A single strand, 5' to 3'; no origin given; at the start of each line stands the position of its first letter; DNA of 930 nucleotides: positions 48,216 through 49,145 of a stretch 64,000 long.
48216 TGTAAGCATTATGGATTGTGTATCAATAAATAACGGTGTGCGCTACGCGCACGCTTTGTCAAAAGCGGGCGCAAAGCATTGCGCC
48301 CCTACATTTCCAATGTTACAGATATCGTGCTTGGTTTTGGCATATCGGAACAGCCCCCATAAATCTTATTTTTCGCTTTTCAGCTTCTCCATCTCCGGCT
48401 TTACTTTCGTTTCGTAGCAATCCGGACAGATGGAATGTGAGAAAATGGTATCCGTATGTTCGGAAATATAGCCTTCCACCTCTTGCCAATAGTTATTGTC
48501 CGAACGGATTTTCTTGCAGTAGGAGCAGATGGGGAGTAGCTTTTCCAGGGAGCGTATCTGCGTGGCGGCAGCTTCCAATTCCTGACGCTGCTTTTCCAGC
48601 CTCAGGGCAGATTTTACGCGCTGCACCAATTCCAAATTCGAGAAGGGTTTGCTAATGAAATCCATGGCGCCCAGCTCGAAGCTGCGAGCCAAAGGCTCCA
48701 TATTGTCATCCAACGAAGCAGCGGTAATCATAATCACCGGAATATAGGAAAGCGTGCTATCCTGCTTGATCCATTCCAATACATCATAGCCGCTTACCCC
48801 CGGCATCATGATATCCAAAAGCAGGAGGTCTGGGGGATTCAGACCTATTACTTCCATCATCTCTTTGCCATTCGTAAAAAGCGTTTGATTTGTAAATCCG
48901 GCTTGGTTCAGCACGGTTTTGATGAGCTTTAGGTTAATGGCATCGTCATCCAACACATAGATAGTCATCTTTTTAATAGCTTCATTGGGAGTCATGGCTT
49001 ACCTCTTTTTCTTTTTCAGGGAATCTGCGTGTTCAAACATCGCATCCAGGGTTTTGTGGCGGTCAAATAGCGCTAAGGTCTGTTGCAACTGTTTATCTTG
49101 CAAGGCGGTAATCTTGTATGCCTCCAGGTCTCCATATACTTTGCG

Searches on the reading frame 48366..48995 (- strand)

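Call 73: search_protein_families(library=pfam, proteins=[window:48366-48995:-], max_evalue=0.00001)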
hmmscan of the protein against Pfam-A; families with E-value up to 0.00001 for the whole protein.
window:48366-48995:- (209 aa): 1 family
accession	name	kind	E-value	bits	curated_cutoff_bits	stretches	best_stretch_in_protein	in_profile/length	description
PF00072.30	Response_reg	-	1.6e-25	89.9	30.2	1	12-128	1-111/111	Response regulator receiver domain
